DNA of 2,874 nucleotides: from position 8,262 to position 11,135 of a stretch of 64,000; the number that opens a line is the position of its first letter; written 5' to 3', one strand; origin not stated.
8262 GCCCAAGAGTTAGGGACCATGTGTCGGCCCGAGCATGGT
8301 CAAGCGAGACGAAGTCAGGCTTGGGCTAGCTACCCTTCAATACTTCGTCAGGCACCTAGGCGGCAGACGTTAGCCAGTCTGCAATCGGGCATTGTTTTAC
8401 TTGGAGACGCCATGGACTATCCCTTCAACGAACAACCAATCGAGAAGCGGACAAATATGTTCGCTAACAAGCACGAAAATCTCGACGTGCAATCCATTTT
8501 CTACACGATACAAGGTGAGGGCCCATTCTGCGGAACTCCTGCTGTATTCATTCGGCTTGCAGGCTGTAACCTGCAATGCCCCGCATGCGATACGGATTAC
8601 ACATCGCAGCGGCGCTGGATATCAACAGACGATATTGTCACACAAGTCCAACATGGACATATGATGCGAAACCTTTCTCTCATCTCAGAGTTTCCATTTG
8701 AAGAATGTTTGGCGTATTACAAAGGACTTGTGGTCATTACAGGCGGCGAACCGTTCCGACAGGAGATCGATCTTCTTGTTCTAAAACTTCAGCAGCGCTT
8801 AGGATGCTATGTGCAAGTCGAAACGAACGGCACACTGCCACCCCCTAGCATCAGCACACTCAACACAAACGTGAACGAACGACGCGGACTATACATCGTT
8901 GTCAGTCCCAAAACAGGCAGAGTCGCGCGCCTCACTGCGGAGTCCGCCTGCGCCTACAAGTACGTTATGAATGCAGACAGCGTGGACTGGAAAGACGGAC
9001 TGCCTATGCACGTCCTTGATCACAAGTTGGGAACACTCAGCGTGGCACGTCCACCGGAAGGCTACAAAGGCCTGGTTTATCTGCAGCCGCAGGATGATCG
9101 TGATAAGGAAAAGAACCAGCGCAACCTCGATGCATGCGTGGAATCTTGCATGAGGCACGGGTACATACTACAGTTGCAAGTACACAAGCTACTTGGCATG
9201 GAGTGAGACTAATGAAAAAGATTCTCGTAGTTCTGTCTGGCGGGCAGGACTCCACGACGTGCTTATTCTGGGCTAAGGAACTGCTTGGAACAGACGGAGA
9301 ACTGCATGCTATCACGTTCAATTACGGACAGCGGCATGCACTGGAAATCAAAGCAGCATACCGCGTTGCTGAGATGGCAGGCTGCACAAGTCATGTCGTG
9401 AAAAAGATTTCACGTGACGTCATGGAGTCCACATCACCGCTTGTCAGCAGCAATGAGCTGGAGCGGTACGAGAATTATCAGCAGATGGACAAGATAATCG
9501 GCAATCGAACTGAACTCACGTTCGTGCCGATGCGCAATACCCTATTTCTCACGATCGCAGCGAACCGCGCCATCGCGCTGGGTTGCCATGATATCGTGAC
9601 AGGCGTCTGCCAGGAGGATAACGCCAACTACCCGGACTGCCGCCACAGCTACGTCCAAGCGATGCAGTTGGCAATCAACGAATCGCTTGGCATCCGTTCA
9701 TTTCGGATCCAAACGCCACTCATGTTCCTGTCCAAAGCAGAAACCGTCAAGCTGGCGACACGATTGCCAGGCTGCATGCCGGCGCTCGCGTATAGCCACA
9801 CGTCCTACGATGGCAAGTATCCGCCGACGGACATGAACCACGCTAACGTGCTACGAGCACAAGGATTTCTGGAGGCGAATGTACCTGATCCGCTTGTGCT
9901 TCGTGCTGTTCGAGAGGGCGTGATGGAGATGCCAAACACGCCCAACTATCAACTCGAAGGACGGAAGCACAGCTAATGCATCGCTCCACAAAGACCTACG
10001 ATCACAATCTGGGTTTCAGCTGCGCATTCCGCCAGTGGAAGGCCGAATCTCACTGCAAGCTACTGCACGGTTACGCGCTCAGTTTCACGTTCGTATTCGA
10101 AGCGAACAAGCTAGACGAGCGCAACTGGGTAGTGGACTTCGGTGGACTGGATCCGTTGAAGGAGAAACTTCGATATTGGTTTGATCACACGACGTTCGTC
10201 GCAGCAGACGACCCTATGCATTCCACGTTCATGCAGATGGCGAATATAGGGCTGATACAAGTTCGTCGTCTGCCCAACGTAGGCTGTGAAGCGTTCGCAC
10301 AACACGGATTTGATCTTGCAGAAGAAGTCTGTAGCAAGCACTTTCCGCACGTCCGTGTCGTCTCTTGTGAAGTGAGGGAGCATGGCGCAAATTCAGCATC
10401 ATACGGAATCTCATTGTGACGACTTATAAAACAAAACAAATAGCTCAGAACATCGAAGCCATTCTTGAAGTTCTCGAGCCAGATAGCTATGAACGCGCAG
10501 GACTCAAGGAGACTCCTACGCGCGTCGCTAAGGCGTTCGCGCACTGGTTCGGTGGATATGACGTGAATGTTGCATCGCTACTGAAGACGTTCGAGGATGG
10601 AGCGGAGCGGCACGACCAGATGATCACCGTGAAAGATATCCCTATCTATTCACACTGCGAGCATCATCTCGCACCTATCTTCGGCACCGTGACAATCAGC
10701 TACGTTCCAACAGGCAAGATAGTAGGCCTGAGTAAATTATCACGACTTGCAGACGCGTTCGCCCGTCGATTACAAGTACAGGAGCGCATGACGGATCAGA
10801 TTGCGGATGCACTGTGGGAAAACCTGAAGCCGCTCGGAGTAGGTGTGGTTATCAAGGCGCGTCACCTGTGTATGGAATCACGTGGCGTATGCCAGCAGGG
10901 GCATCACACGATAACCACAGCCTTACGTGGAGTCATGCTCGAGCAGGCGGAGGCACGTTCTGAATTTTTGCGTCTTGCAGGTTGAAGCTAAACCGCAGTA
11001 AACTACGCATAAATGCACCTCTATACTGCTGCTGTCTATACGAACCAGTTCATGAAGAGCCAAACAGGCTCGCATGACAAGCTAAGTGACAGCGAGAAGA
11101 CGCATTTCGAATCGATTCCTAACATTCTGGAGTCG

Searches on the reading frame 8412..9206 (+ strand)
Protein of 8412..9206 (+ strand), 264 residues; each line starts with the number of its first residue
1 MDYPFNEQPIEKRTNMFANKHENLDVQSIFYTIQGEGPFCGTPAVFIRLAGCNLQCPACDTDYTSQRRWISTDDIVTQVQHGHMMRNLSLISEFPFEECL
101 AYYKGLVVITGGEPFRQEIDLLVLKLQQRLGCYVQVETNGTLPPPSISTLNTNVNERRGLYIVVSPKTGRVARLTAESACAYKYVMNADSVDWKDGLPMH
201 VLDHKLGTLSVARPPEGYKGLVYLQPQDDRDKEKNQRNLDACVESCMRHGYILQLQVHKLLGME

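Call 11: search_protein_families(library=pfam, proteins=[window:8412-9206:+])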
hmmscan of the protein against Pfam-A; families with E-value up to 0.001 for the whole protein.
window:8412-9206:+ (264 aa): 1 family
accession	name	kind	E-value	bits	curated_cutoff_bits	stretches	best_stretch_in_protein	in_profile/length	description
PF04055.27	Radical_SAM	-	1.2e-06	29.3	29.5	1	50-143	5-89/166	Radical SAM superfamily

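Call 16: find_related_loci(query=window:8412-9206:+, collection=viral_contigs, flank=3000)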
Query window:8412-9206:+ (264 aa) in viral_contigs; peptide patterns used: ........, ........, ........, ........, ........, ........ (x = any residue, [..] = any of these).
32 stretches matched a pattern; 25 encode a relative of the query (tblastn E <= 1e-3); 25 distinct loci.
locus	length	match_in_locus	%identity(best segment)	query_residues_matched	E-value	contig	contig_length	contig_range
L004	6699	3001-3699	52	5-264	3e-78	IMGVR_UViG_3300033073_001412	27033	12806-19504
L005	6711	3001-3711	53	5-264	2e-76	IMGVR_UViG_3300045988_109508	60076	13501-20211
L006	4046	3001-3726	49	6-264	4e-74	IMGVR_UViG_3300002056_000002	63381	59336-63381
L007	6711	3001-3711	51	2-264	9e-74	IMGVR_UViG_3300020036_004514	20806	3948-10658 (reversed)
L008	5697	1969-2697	48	5-264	5e-71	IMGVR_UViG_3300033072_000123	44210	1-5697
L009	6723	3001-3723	50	5-264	1e-70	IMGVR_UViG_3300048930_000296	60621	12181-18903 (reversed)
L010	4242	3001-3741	47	2-263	2e-70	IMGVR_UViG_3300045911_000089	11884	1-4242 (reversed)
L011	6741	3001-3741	47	2-263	2e-70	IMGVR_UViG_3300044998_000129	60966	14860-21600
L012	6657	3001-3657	52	24-264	2e-70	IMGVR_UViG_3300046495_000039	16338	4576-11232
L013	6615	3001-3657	52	24-264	2e-70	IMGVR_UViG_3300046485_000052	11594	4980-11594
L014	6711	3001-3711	49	7-264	2e-69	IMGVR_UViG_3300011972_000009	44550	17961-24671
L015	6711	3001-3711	48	7-264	2e-68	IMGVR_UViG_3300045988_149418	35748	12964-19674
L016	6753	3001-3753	46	5-264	9e-69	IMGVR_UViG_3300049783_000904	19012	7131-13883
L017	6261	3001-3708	46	5-264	4e-67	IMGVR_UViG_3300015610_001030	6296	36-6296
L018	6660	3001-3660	49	24-264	2e-67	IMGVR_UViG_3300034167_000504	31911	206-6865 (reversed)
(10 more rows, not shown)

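Call 22: find_homologous_proteins(query=window:8412-9206:+, max_evalue=1e-30)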
Query window:8412-9206:+ (264 aa): 4434 proteins with E <= 1e-30 among 5727 candidates; the best 120 are listed. Only proteins of 145 to 462 residues were searched: fused or split forms outside these lengths cannot appear, so this answer is no evidence that the protein stands alone or is whole; find_related_loci, which searches DNA, has no such limit.
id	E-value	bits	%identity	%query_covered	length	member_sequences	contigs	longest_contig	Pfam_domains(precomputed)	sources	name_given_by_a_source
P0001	1.4e-180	616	100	100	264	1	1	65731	PF04055.28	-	-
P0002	9.7e-122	424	71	100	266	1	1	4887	PF04055.28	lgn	-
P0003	1.4e-114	400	69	98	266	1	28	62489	PF04055.28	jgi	jgi:7-carboxy-7-deazaguanine synthase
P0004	1.1e-113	397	69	98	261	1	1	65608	PF04055.28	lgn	-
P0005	9.1e-113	394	66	100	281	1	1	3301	PF04055.28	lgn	-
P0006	6.5e-111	388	65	98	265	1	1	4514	PF04055.28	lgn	-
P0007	3.0e-108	379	66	98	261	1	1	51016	-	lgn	-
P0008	6.9e-104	365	66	98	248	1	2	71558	PF04055.28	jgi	jgi:7-carboxy-7-deazaguanine synthase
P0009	6.7e-103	362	66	98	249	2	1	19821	PF04055.28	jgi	jgi:7-carboxy-7-deazaguanine synthase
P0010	1.0e-101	358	65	95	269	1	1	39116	PF04055.28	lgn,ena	-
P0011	1.3e-101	358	65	98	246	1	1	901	PF04055.28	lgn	-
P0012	1.0e-100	355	64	98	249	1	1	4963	PF04055.28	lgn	-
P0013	1.9e-100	354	61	98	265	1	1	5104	-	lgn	-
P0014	1.3e-99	351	60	98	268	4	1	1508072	-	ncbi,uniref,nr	ncbi:7-carboxy-7-deazaguanine synthase [Ensifer psoraleae]|uniref:7-carboxy-7-deazaguanine synthase 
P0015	1.7e-99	351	62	98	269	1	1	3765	PF04055.28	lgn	-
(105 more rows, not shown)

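Call 23: find_encoding_contigs(protein=P0002, flank=3000, max_places=2)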
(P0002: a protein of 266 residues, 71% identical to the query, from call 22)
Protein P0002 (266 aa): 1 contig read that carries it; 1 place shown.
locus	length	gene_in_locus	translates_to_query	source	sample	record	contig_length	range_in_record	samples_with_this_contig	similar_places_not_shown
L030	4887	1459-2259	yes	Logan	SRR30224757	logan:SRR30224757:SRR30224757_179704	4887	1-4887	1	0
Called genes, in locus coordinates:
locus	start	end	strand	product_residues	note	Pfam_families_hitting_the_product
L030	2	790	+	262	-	?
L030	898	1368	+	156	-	-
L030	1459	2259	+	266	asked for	PF04055:Radical_SAM (weak)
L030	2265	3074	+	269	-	PF06508:QueC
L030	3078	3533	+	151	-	PF01242:PTPS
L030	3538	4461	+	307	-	PF01227:GTP_cyclohydroI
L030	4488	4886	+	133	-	?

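Call 24: find_encoding_contigs(protein=P0003, flank=3000, max_places=4)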
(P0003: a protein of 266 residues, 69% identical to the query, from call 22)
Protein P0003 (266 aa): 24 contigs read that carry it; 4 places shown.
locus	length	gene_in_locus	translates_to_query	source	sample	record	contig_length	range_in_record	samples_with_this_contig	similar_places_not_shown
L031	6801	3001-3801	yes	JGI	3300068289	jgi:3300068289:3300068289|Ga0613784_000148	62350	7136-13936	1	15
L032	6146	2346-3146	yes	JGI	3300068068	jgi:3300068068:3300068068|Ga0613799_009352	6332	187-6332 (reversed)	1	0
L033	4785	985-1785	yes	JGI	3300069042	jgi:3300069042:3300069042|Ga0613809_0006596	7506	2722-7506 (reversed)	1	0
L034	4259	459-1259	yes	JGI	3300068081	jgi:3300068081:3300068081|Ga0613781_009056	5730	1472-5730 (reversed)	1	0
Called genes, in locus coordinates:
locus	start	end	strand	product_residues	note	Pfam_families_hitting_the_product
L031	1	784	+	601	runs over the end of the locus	PF00270:DEAD, PF04851:ResIII, PF00271:Helicase_C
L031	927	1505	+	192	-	-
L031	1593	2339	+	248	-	-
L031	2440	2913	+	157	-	-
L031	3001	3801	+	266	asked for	PF04055:Radical_SAM (faint)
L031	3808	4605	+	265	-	PF06508:QueC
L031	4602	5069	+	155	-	PF01242:PTPS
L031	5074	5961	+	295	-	PF14489:QueF (faint), PF01227:GTP_cyclohydroI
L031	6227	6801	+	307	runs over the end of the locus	-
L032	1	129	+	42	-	?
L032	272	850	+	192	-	-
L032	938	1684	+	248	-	-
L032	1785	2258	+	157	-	-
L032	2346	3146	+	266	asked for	PF04055:Radical_SAM (faint)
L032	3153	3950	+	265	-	PF06508:QueC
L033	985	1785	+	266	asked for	PF04055:Radical_SAM (faint)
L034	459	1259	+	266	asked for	PF04055:Radical_SAM (faint)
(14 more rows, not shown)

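Call 25: find_encoding_contigs(protein=P0004, flank=3000, max_places=2)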
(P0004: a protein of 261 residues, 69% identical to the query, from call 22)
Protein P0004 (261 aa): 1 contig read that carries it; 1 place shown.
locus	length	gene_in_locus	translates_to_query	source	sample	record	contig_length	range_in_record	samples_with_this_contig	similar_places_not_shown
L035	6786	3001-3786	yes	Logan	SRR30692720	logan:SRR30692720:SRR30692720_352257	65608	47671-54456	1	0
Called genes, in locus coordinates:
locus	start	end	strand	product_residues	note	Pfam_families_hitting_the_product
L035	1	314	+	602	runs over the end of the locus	PF00270:DEAD, PF04851:ResIII, PF00271:Helicase_C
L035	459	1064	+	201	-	-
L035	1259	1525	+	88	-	-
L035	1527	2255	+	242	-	-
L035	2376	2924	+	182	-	-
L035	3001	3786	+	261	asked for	PF04055:Radical_SAM (weak)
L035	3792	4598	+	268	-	PF06508:QueC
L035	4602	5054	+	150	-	PF01242:PTPS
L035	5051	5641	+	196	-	PF01227:GTP_cyclohydroI, PF14489:QueF (faint)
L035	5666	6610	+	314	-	-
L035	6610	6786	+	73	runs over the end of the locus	-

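Call 26: find_encoding_contigs(protein=P0005, flank=3000, max_places=2)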
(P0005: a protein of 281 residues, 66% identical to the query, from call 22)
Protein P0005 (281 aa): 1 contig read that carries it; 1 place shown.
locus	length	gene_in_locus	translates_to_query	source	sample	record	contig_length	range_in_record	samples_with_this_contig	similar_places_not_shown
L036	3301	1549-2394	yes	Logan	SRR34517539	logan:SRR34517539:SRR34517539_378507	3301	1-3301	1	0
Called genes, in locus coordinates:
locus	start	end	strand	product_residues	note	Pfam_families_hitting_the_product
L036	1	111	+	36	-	?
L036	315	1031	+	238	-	-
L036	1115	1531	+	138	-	-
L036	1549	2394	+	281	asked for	PF04055:Radical_SAM (weak)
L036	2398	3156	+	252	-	PF00733:Asn_synthase (weak), PF06508:QueC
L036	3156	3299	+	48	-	?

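Call 27: find_encoding_contigs(protein=P0006, flank=3000, max_places=2)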
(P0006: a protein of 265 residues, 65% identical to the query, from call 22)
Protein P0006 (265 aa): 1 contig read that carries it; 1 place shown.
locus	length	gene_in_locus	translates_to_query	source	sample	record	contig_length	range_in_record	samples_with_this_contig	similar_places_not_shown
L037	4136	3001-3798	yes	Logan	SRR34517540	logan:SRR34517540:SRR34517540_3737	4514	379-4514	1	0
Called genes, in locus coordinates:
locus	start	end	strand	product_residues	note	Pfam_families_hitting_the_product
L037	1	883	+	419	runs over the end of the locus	?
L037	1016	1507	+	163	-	-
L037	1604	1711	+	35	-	-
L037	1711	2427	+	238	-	-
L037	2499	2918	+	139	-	-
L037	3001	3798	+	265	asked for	PF04055:Radical_SAM (weak)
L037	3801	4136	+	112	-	?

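Call 28: find_encoding_contigs(protein=P0007, flank=3000, max_places=2)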
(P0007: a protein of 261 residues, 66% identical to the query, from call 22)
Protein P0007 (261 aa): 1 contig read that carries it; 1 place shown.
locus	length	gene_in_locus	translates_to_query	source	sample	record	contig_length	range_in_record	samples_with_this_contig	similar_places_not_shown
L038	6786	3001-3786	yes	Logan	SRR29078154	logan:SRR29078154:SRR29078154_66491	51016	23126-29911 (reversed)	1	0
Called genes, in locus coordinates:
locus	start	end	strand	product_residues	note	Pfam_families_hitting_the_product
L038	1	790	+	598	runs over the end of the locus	PF00270:DEAD, PF04851:ResIII, PF00271:Helicase_C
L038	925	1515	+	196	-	-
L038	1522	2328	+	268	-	-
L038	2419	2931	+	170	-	-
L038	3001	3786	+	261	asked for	-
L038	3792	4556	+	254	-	PF00733:Asn_synthase (weak), PF06508:QueC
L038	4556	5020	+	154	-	PF01242:PTPS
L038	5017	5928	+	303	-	PF01227:GTP_cyclohydroI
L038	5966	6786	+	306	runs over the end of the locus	-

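Call 29: find_encoding_contigs(protein=P0008, flank=3000, max_places=2)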
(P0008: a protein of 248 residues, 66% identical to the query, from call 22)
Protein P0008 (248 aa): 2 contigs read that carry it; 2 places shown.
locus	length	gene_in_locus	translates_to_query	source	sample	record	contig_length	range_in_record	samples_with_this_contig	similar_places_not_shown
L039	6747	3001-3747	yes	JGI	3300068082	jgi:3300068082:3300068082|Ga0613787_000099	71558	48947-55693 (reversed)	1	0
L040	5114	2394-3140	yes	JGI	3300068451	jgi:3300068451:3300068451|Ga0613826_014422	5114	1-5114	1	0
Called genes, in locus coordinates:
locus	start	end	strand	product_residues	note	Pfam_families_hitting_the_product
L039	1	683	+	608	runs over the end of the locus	PF00270:DEAD, PF04851:ResIII, PF00271:Helicase_C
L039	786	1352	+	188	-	-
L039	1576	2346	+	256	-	-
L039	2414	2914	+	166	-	-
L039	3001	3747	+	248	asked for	PF04055:Radical_SAM (weak)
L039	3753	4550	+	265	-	PF06508:QueC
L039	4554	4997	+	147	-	PF01242:PTPS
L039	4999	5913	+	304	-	PF14489:QueF (faint), PF01227:GTP_cyclohydroI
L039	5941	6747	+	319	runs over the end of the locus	-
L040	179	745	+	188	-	-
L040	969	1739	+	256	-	-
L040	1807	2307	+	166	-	-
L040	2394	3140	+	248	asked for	PF04055:Radical_SAM (weak)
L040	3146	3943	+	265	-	PF06508:QueC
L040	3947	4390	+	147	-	PF01242:PTPS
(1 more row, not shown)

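Call 42: find_encoding_contigs(protein=P0009, flank=1500, max_places=1)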
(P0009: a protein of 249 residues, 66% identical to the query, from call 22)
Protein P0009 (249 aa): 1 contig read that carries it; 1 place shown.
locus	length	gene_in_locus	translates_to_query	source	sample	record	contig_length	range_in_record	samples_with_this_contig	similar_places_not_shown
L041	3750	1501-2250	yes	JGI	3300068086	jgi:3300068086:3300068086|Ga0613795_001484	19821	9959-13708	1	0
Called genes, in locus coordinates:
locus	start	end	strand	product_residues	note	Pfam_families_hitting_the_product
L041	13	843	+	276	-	-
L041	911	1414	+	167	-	-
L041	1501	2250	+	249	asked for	PF04055:Radical_SAM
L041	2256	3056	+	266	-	PF06508:QueC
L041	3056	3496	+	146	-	PF01242:PTPS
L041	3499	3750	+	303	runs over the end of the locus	PF01227:GTP_cyclohydroI, PF14489:QueF (weak)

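Call 43: find_encoding_contigs(protein=P0010, flank=1500, max_places=1)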
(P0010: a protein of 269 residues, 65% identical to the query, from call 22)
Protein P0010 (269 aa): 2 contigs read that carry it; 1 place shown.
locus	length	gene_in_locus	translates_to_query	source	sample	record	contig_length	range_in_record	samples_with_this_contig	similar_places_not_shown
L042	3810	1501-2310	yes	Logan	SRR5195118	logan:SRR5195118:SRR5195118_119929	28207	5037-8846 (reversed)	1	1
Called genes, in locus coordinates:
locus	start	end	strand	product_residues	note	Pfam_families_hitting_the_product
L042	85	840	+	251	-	-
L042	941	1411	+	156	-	-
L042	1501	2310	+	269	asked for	PF04055:Radical_SAM (weak)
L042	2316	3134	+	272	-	PF00733:Asn_synthase (weak), PF06508:QueC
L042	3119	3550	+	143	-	PF01242:PTPS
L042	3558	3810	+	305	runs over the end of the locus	PF14489:QueF (faint), PF01227:GTP_cyclohydroI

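Call 44: find_encoding_contigs(protein=P0012, flank=1500, max_places=1)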
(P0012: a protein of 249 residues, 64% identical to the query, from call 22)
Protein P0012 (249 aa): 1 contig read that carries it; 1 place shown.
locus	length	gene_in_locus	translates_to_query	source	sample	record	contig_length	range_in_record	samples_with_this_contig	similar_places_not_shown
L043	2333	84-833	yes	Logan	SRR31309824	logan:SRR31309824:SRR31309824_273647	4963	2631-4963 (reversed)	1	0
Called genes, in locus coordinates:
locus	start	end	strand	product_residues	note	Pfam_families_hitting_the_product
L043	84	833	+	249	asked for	PF04055:Radical_SAM (weak)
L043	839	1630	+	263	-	PF06508:QueC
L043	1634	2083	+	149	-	PF01242:PTPS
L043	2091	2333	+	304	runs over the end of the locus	PF01227:GTP_cyclohydroI, PF14489:QueF (weak)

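Call 45: find_encoding_contigs(protein=P0013, flank=1500, max_places=1)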
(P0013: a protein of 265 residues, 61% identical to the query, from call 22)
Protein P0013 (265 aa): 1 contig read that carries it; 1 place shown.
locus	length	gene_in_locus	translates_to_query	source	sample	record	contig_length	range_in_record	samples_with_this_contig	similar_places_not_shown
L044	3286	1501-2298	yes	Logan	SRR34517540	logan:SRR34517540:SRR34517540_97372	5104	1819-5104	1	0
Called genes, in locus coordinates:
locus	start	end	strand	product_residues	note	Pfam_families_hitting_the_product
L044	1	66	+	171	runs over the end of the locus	-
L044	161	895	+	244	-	-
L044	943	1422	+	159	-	-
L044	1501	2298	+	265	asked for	-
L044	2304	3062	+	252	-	PF00733:Asn_synthase (weak), PF06508:QueC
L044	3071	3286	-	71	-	?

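Call 50: find_related_loci(query=A1, collection=metagenome_contigs, flank=1200)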
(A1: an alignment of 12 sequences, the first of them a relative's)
Query A1 (264 aa) in metagenome_contigs; peptide patterns used: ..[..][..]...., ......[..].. (x = any residue, [..] = any of these).
600 stretches matched a pattern (row limit reached: there are more); 537 encode a relative of the query (tblastn E <= 1e-3); the best 80 are kept; 79 distinct loci.
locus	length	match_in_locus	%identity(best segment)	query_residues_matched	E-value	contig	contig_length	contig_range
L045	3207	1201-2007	58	5-264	2e-97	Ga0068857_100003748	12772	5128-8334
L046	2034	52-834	57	5-264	1e-94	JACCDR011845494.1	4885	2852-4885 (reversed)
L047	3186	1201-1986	55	5-263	2e-87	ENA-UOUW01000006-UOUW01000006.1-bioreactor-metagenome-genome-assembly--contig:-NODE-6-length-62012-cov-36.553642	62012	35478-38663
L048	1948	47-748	55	5-264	4e-86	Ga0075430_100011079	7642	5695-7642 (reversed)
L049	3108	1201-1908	55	5-264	5e-80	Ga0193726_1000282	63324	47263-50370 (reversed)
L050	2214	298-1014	52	5-264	2e-79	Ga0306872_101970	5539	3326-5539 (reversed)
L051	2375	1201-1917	51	5-264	2e-79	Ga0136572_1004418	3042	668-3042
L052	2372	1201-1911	54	5-264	3e-77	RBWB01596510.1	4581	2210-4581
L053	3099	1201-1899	52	5-264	4e-76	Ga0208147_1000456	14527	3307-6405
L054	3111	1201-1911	53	5-264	9e-76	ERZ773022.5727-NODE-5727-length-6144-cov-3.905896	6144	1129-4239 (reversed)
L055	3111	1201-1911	53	5-264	3e-75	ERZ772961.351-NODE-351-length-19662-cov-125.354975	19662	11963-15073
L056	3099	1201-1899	52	5-264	2e-75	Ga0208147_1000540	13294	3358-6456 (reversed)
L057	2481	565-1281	52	5-264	3e-75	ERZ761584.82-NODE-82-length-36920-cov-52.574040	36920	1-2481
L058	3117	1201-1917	53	5-264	1e-74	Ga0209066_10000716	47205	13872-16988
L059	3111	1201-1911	51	2-264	1e-73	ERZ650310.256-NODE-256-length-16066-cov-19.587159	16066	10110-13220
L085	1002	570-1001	57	5-145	7e-52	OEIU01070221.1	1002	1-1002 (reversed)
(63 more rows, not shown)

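Call 73: search_protein_families(library=pfam, proteins=[L085:178-552:+], max_evalue=0.01)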
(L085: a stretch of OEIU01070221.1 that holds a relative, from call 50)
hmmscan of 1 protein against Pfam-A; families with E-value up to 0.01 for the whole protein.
L085:178-552:+ (125 aa): 0 families

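Call 74: search_protein_families(library=phrogs, proteins=[L085:178-552:+], max_evalue=1)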
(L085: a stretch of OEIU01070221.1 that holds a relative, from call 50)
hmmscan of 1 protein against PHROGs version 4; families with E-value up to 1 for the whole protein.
L085:178-552:+ (125 aa): 12 families
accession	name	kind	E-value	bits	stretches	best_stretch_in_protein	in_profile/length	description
phrog_3106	-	DNA, RNA and nucleotide metabolism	1.8e-25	91.1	1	50-123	152-227/252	HNH endonuclease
phrog_2255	-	DNA, RNA and nucleotide metabolism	4.9e-24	86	1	48-121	99-173/211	HNH endonuclease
phrog_4234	-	DNA, RNA and nucleotide metabolism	4.7e-08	33.8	1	55-121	26-87/130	HNH endonuclease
phrog_35854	-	DNA, RNA and nucleotide metabolism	1.3e-05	26.3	1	61-114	9-64/145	HNH endonuclease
phrog_30726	-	unknown function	4.8e-05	24.2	1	21-118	15-112/159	-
phrog_23777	-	unknown function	0.00023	22.5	1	11-52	3-43/75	-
phrog_10212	-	unknown function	0.015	16.5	1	58-119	64-124/128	-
phrog_29682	-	unknown function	0.026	15.4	1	8-44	176-213/214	-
phrog_1081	-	unknown function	0.036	15.1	1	8-46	6-43/67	-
phrog_1985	-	DNA, RNA and nucleotide metabolism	0.062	14.3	1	59-119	65-125/184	HNH endonuclease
phrog_11472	-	unknown function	0.085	14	1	8-47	39-77/81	-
phrog_32509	-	unknown function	0.29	11.3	1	71-110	67-106/396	-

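Call 75: search_protein_families(library=pfam, proteins=[L085:178-552:+], max_evalue=10)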
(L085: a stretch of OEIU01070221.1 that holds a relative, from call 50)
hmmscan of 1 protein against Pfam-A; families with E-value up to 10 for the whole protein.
L085:178-552:+ (125 aa): 1 family
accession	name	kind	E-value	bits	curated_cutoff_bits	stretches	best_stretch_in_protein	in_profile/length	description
PF01155.25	HypA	-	0.042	14.3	28.9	1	39-66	71-94/112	Hydrogenase/urease nickel incorporation, metallochaperone, hypA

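Call 79: search_protein_families(library=phrogs, proteins=[window:8412-9206:+], max_evalue=0.001)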
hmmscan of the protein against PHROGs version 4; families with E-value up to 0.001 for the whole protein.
window:8412-9206:+ (264 aa): 1 family
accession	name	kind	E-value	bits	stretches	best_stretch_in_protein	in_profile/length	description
phrog_2076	-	moron, auxiliary metabolic gene and host takeover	1.8e-56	192.4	1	14-264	3-243/247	QueE-like radical SAM domain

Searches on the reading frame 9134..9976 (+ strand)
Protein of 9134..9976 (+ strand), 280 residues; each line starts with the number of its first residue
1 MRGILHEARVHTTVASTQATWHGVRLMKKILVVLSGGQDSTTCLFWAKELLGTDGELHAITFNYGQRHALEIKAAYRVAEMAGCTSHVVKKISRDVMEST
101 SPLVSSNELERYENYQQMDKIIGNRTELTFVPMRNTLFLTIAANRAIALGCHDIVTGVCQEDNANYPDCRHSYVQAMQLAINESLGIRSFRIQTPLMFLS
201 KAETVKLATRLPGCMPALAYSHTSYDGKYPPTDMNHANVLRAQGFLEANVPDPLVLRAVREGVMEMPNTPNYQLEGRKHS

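Call 11: search_protein_families(library=pfam, proteins=[window:9134-9976:+])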
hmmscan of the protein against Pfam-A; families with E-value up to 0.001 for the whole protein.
window:9134-9976:+ (280 aa): 3 families
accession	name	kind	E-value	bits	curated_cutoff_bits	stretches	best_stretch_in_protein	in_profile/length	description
PF06508.19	QueC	-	8.2e-48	163.1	22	1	29-248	1-209/210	Queuosine biosynthesis protein QueC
PF00733.27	Asn_synthase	-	7.8e-05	22.9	21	1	30-100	20-88/354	Asparagine synthase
PF01171.26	ATP_bind_3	-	0.00031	20.9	27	0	29-122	1-92/182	PP-loop family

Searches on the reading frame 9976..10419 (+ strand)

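Call 11: search_protein_families(library=pfam, proteins=[window:9976-10419:+])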
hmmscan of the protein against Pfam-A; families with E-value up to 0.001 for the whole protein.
window:9976-10419:+ (147 aa): 1 family
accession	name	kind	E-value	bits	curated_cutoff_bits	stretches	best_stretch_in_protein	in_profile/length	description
PF01242.24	PTPS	-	2.9e-13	50.3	22.4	1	13-143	7-118/121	6-pyruvoyl tetrahydropterin synthase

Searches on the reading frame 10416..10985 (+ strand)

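Call 11: search_protein_families(library=pfam, proteins=[window:10416-10985:+])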
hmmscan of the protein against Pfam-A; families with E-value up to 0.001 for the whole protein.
window:10416-10985:+ (189 aa): 2 families
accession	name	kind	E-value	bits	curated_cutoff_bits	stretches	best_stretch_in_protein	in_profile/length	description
PF01227.27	GTP_cyclohydroI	-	1.2e-64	217.5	27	1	10-187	2-177/179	GTP cyclohydrolase I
PF14489.11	QueF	-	3.5e-06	27.6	27.3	1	87-144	1-58/81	QueF-like protein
